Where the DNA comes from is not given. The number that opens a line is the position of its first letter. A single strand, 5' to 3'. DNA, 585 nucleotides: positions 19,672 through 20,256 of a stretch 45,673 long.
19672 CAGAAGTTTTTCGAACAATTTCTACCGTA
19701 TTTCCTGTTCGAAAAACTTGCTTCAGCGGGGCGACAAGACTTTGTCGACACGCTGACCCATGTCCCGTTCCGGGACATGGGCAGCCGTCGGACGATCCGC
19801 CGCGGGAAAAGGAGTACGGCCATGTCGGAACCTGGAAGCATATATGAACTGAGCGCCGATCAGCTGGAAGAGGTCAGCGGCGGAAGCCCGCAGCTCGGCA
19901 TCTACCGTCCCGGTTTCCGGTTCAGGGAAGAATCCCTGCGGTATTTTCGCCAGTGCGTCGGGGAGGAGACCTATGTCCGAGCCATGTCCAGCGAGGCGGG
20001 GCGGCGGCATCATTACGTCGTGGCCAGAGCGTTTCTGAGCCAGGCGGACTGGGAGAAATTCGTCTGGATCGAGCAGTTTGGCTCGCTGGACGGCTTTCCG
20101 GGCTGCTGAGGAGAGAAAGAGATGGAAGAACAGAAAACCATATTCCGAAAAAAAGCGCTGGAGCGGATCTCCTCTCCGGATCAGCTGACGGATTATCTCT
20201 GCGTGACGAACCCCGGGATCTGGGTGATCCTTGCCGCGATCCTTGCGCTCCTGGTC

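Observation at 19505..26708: Double-glycine peptide export and processing module with three cargo genes and no modification enzyme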

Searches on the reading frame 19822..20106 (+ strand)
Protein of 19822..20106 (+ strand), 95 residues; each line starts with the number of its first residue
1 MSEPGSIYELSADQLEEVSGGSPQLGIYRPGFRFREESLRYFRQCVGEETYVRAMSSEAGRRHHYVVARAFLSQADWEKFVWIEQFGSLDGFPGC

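Call 3: search_protein_families(library=ncbifam, proteins=[window:19822-20106:+], max_evalue=0.01)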
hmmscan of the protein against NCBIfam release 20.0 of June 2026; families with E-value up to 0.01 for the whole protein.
seq(95 aa): 1 family
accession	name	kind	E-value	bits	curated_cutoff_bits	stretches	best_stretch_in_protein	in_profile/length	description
NF038167.1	cyan_ocin_like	subfamily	0.0098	16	32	0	6-26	7-23/72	CTB family bacteriocin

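Call 4: search_protein_families(library=pfam, proteins=[window:19822-20106:+], max_evalue=0.01)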
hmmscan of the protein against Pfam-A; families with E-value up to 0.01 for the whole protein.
seq(95 aa): 0 families
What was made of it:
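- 19822..20109 (+): p95: a 21-residue double-glycine leader (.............|S) followed by a 74-residue, 8.7 kDa all-helical domain. No Pfam or NCBIfam family (calls 3, 4).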

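Call 17: search_solved_structures(query=window:19822-20106:+, max_evalue=10, show_alignments=3)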
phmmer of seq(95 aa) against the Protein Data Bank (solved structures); distinct sequences matched with E-value up to 10: 281 (the best 60 are shown).
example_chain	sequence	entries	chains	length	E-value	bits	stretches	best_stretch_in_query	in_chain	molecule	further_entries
3ln9_A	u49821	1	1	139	0.00098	22.8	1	19-67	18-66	Immunoglobulin heavy chain antibody variable domain B10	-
5o02_C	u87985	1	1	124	0.0036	21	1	19-76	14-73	Nanobody (VHH) Nano-4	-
8g4t_H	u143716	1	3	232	0.0047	20.6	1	19-89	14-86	Fab 2C09 heavy chain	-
3ogo_E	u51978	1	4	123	0.0054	20.4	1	19-84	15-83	GFP-nanobody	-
5ja9_A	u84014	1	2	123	0.0054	20.4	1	19-66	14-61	Nanobody 6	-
8ya0_C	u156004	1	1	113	0.0058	20.3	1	19-84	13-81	Nanobody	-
8ya2_C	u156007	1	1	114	0.006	20.3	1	19-84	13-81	Nanobody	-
3k1k_C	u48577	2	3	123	0.0066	20.1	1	19-84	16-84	Enhancer | Anti-GFP Nanobody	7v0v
8rlc_D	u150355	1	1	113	0.0071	20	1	19-84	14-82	Gluebody GbEnhancer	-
8rl9_D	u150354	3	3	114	0.0072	20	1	19-84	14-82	Gluebody GbEnhancer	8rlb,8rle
7a4d_A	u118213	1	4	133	0.012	19.3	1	19-78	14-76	Nanobody Nb28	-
8tng_H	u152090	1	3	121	0.013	19.2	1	19-90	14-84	CD4-binding site targeting nanobody R27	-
9mdz_E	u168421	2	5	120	0.018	18.7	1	19-84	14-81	anti-IL23R VHH | VHH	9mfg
9uaq_D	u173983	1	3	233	0.02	18.6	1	19-83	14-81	GFP-nanobody-TAIL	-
7l6v_B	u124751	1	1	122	0.022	18.5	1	19-80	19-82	JPU-C1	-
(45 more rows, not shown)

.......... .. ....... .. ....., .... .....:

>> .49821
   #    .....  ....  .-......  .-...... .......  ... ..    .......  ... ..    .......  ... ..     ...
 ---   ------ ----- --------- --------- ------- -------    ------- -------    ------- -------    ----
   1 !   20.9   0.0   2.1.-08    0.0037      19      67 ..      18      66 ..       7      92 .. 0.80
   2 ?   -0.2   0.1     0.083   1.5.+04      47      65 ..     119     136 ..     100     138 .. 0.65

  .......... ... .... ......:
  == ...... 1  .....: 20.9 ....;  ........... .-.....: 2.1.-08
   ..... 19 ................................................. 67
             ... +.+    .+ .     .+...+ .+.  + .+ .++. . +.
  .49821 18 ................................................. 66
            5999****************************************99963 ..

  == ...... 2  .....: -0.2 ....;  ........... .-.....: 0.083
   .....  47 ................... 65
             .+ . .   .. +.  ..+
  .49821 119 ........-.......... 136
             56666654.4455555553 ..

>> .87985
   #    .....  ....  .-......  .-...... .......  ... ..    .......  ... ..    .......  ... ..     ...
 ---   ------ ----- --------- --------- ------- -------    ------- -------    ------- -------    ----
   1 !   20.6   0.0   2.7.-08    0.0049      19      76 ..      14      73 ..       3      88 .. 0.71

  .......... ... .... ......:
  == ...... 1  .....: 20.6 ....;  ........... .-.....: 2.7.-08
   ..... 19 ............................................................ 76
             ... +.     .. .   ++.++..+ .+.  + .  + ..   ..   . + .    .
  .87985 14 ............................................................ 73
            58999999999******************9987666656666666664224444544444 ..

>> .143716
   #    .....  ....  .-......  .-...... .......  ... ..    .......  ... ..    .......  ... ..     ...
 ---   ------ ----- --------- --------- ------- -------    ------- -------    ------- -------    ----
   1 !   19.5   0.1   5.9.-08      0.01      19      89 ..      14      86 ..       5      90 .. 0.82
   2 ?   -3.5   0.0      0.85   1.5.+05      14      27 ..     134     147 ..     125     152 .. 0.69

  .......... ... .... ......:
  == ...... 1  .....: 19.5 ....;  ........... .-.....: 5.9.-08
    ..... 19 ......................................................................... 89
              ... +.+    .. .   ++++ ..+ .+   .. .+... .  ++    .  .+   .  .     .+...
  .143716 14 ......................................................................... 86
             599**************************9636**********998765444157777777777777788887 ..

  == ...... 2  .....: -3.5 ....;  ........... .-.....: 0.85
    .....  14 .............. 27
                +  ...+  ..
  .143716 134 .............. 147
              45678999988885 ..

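Call 19: find_homologous_proteins(query=window:19822-20106:+, max_evalue=1)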
Query seq(95 aa) (95 aa): 118 proteins with E <= 1 among 121 candidates.
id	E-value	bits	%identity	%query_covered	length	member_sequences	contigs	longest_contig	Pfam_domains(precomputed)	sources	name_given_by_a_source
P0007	3.0e-52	193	91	100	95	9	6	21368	-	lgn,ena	-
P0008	1.8e-48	181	83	100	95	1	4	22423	-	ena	-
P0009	3.5e-41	157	73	99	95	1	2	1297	-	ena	-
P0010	2.2e-40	155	74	99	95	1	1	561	-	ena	-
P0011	1.4e-39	152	72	98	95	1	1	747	-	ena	-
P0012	1.7e-39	152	70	99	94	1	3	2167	-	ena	-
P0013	2.0e-39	152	69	100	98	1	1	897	-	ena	-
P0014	2.6e-39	151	70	99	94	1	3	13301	-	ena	-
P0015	2.9e-39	151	76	89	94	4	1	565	-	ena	-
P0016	3.0e-39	151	71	98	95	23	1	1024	-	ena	-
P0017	4.3e-39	151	71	98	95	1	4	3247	-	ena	-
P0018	4.5e-39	151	71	98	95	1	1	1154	-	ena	-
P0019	4.8e-39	150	74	93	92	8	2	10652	-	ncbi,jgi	jgi:hypothetical protein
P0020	6.9e-39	150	70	98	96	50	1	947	-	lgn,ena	-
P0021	7.8e-39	150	70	98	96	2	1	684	-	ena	-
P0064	1.6e-34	136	63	98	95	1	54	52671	-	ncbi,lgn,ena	-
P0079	1.2e-33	133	63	98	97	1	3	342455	-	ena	-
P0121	2.9e-24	103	64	79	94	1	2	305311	-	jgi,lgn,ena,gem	-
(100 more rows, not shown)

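Call 20: find_encoding_contigs(protein=P0121, flank=10000, max_places=2)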
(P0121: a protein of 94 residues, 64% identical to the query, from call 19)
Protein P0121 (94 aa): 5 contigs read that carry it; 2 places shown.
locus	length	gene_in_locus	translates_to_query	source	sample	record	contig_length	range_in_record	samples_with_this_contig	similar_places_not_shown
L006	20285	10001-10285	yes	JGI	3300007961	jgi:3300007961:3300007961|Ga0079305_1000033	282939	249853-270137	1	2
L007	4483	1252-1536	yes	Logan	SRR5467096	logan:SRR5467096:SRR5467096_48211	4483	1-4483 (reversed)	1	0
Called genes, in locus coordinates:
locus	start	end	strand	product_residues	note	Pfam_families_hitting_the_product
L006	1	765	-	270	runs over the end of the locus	PF00809:Pterin_bind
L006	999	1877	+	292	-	PF00126:HTH_1, PF03466:LysR_substrate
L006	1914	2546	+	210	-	PF02607:B12-binding_2, PF02310:B12-binding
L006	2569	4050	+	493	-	PF17651:Raco_middle, PF14574:RACo_C_ter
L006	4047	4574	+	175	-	PF10050:DUF2284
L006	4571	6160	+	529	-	PF00118:Cpn60_TCP1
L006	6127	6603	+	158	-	PF22263:DUF6951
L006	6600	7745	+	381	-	PF17651:Raco_middle, PF14574:RACo_C_ter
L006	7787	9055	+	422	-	PF06580:His_kinase, PF02518:HATPase_c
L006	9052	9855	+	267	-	PF00072:Response_reg, PF00486:Trans_reg_C (weak)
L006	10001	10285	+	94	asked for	-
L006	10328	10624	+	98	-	PF01740:STAS, PF13466:STAS_2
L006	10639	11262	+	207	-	-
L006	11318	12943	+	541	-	PF00672:HAMP (weak), PF07228:SpoIIE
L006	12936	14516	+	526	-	PF01740:STAS, PF13466:STAS_2, PF01636:APH, PF13581:HATPase_c_2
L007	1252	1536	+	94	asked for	-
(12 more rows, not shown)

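Call 21: find_encoding_contigs(protein=P0079, flank=10000, max_places=2)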
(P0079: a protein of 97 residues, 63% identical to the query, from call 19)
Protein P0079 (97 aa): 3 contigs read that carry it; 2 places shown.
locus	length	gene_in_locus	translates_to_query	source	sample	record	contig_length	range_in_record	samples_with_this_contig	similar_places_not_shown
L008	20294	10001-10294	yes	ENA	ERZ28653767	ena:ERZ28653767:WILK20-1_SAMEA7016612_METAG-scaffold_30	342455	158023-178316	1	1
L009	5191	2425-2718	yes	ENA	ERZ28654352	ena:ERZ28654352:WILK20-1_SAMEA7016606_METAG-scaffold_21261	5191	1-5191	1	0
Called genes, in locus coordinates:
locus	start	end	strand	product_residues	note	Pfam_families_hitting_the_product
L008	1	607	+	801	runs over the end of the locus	PF03633:Glyco_hydro_65C (faint), PF06165:GH94_b-supersand, PF17167:Glyco_hydro_94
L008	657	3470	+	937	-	PF01915:Glyco_hydro_3_C, PF14310:Fn3-like, PF00933:Glyco_hydro_3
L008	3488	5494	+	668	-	PF02449:Glyco_hydro_42, PF08532:Glyco_hydro_42M, PF08533:Glyco_hydro_42C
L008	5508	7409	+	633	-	PF07944:Beta-AFase-like_GH127_cat, PF20736:Glyco_hydro127M, PF20737:Glyco_hydro127C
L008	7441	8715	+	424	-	PF06580:His_kinase, PF13581:HATPase_c_2 (weak), PF02518:HATPase_c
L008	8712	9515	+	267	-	PF00072:Response_reg, PF00486:Trans_reg_C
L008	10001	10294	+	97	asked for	-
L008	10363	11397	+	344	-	PF02557:VanY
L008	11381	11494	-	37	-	-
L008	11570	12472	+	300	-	PF02645:DegV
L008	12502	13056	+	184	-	PF01066:CDP-OH_P_transf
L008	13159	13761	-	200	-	PF16011:CBM9_2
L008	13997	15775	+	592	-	PF01321:Creatinase_N, PF16189:Creatinase_N_2, PF00557:Peptidase_M24, PF16188:Peptidase_M24_C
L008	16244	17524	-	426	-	PF00999:Na_H_Exchanger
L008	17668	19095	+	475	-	PF00224:PK, PF02887:PK_C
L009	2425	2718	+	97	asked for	-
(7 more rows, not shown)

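Call 22: find_encoding_contigs(protein=P0064, flank=10000, max_places=2)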
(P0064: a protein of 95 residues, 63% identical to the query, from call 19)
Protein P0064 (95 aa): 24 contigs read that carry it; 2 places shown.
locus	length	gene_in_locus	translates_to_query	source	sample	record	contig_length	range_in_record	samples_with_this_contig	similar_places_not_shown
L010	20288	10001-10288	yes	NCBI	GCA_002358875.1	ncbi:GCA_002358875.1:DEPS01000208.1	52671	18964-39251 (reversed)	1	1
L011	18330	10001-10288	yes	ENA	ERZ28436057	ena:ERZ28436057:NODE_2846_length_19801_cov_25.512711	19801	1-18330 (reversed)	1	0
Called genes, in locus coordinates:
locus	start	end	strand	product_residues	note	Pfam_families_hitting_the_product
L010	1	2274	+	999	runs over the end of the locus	PF00009:GTP_EFTU, PF14492:EFG_III (weak), PF03764:EFG_IV, PF00679:EFG_C (faint), PF05991:NYN_YacP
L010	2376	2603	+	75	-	PF01041:DegT_DnrJ_EryC1 (weak)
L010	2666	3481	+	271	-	PF01041:DegT_DnrJ_EryC1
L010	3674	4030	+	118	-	PF21360:PylC-like_N (faint)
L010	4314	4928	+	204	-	-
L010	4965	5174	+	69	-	PF00535:Glycos_transf_2 (weak)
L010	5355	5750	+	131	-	PF06397:Desulfoferrod_N (weak), PF01880:Desulfoferrodox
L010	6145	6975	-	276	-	-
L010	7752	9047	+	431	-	PF06580:His_kinase, PF02518:HATPase_c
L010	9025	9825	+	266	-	PF00072:Response_reg, PF00486:Trans_reg_C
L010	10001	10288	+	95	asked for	-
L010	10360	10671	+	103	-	-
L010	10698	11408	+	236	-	-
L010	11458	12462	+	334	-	PF12158:DUF3592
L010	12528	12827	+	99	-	PF01740:STAS, PF13466:STAS_2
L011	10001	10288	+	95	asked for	-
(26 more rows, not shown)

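Call 27: find_related_loci(query=A1, collection=genome_contigs, flank=10000)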
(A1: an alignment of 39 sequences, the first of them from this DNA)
Query A1 (95 aa) in genome_contigs; peptide patterns used: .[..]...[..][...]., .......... (x = any residue, [..] = any of these).
92 stretches matched a pattern; 31 encode a relative of the query (tblastn E <= 1e-3); 31 distinct loci.
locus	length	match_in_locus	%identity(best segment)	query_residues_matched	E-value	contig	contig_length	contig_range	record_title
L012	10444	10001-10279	69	1-93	1e-43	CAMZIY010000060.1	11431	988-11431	MAG TPA_asm: uncultured Clostridia bacterium isolate SRR10912537_bin.2_metaWRAP_v1.3_MAG genome assembly, contig: ERZ142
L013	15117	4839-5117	69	1-93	7e-43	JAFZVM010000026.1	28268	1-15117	MAG: Oscillospiraceae bacterium isolate RGIG8135 Water_buffalos_Rumen-3__c238130, whole genome shotgun sequence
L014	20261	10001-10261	70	7-93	4e-41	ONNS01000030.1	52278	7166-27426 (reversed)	uncultured Clostridiales bacterium isolate RUG467 genome assembly, contig: scaffold_2011, whole genome shotgun sequence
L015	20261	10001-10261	70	7-93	4e-41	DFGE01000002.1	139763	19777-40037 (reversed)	MAG TPA_asm: Clostridiales bacterium UBA3758 UBA3758_contig_642, whole genome shotgun sequence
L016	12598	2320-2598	67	1-93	9e-41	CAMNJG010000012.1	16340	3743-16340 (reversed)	MAG: uncultured Clostridia bacterium isolate SRR1206671_bin.26_metaWRAP_v1.3_MAG genome assembly, contig: NODE.7674_leng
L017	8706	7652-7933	67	1-94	1e-40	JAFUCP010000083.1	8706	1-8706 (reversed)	MAG: Clostridia bacterium isolate RGIG4372 Roe_deer_Jejunum.Co__c103609, whole genome shotgun sequence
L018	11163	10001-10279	63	1-93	3e-40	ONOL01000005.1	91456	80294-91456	uncultured Clostridiales bacterium isolate RUG498 genome assembly, contig: scaffold_110, whole genome shotgun sequence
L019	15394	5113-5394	67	1-94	2e-40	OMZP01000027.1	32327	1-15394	uncultured Clostridiales bacterium isolate RUG103 genome assembly, contig: scaffold_1197, whole genome shotgun sequence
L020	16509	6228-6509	66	1-94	2e-40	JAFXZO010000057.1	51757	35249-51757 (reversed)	MAG: Clostridia bacterium isolate RGIG6889 Sheep_Rumen-5__c765181, whole genome shotgun sequence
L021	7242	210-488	63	1-93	5e-40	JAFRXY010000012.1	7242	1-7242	MAG: Clostridia bacterium isolate RGIG2899 Goat_Omasum.Co__c221272, whole genome shotgun sequence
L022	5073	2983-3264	65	1-94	3e-39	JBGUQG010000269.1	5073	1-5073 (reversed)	MAG: Christensenellales bacterium isolate ruminal_MAG_145 ruminal_MAG_145_contig_0269, whole genome shotgun sequence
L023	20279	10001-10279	63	1-93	6e-39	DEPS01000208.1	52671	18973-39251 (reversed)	MAG TPA_asm: Lachnospiraceae bacterium UBA3386 UBA3386_contig_898, whole genome shotgun sequence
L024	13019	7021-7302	61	1-94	2e-38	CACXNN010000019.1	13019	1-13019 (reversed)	MAG: uncultured Clostridiales bacterium isolate RUG11425 genome assembly, contig: RUG11425_asm_19, whole genome shotgun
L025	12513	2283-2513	75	17-93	2e-38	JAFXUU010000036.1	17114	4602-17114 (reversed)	MAG: Oscillospiraceae bacterium isolate RGIG6765 Sheep_Rumen-3__c417862, whole genome shotgun sequence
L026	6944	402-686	61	1-95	5e-38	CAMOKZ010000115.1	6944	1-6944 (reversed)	MAG: uncultured Lachnospiraceae bacterium isolate SRR873601_bin.80_metaWRAP_v1.3_MAG genome assembly, contig: NODE_36157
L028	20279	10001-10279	62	1-94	1e-37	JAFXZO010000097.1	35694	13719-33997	MAG: Clostridia bacterium isolate RGIG6889 Sheep_Rumen-5__c1525323, whole genome shotgun sequence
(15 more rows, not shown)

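Call 38: predict_structure(alignment_id=A1)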
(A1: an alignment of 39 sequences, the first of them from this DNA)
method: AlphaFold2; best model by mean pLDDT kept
length: 95 residues; sequences in the alignment: 39
mean_pLDDT: 79.8   pTM: 0.70
mean pLDDT of the five models: 79.8, 78.9, 78.8, 76.6, 75.9
residues with pLDDT >= 90: 58; 70-90: 11; 50-70: 5; < 50: 21
segments of 3 or more residues with pLDDT < 50: 1-21
pLDDT, mean of each block of 10 residues (from residue 1): 35 44 72 93 98 96 94 95 93 75
secondary structure, 60 per line:
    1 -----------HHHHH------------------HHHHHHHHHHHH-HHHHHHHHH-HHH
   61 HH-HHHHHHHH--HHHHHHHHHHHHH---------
elements in order: H12-16 H35-46 H48-56 H58-62 H64-71 H74-86
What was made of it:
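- It has a disordered leader and a confident helical domain (call 38). The window's leader is fully canonical (V-4, L-7, L-12, GG) and predicted disordered (call 38). The cores lack Cys, Ser/Thr-rich or Trp/Lys motifs typical of known crosslinks. p95 is a confidently folded domain, not a peptide scaffold (call 38).
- Tried and rejected: I judge these to be chance, because AF2 predicts an all-helical fold (call 38).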

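Call 40: fold_search(model_id=the predicted structure, library=pdb)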
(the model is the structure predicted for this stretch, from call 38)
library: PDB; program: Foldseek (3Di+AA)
matches with E <= 10: 12; with E <= 0.001: 0
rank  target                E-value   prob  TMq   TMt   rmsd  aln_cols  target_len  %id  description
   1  2lyh_MODEL_1_A        4.8e+00  0.08  0.32  0.38  11.5        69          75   16  Structure of Faap24 residues 141-215 (released 2013-05-01)
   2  8v83_v                5.4e+00  0.03  0.19  0.14  20.6        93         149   11  60S ribosome biogenesis intermediate (Dbp10 pre-catalytic structure - Overall map) (released 2024-05-01)
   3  6nzb_A                7.1e+00  0.14  0.36  0.09   3.4        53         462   19  Crystal structure of E. coli fumarase C S318A variant with closed SS Loop at 1.37 angstrom resolution (released 2019-09-25)
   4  6koz_A                7.5e+00  0.11  0.36  0.10   5.8        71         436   15  Crystal structure of two domain M1 zinc metallopeptidase E323 mutant bound to L-Leucine amino acid (released 2020-01-22)
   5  3bey_A                7.5e+00  0.03  0.19  0.20  11.9        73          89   16  Crystal structure of the protein O27018 from Methanobacterium thermoautotrophicum. Northeast Structural Genomics Conso (released 2007-12-18)
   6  3tv2                  8.0e+00  0.13  0.36  0.09   3.3        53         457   13  Structure of a class II fumarate hydratase from Burkholderia pseudomallei (released 2011-09-28)
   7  6p3c_A                8.0e+00  0.13  0.36  0.09   3.4        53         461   19  E. coli fumarase mutant - T187A (released 2020-05-27)
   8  6kp1_A                8.5e+00  0.12  0.33  0.09   4.5        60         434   13  Crystal structure of two domain M1 zinc metallopeptidase E323A mutant bound to L-methionine amino acid (released 2020-06-24)
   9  1fur_B                8.9e+00  0.12  0.36  0.09   3.2        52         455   19  FUMARASE MUTANT H188N WITH BOUND SUBSTRATE L-MALATE AT PUTATIVE ACTIVATOR SITE (released 1997-07-23)
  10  4mrt_A                8.9e+00  0.08  0.29  0.14   3.1        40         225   15  Structure of the Phosphopantetheine Transferase Sfp in Complex with Coenzyme A and a Peptidyl Carrier Protein (released 2014-04-23)
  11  1wgf_MODEL_1_A        8.9e+00  0.02  0.24  0.25  12.0       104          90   19  Solution structure of the 4th HMG-box of mouse UBF1 (released 2004-11-28)
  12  3wo7_B                8.9e+00  0.02  0.20  0.12  12.2        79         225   14  Crystal structure of YidC from Bacillus halodurans (form II) (released 2014-04-23)
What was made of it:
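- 19822..20109 (+): AF2 gives pLDDT <50 for residues 1-21 and >90 for 30-90 (call 38), with no fold match in the PDB (call 40).
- Tried and rejected: Nothing below E=4.8 (call 40).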
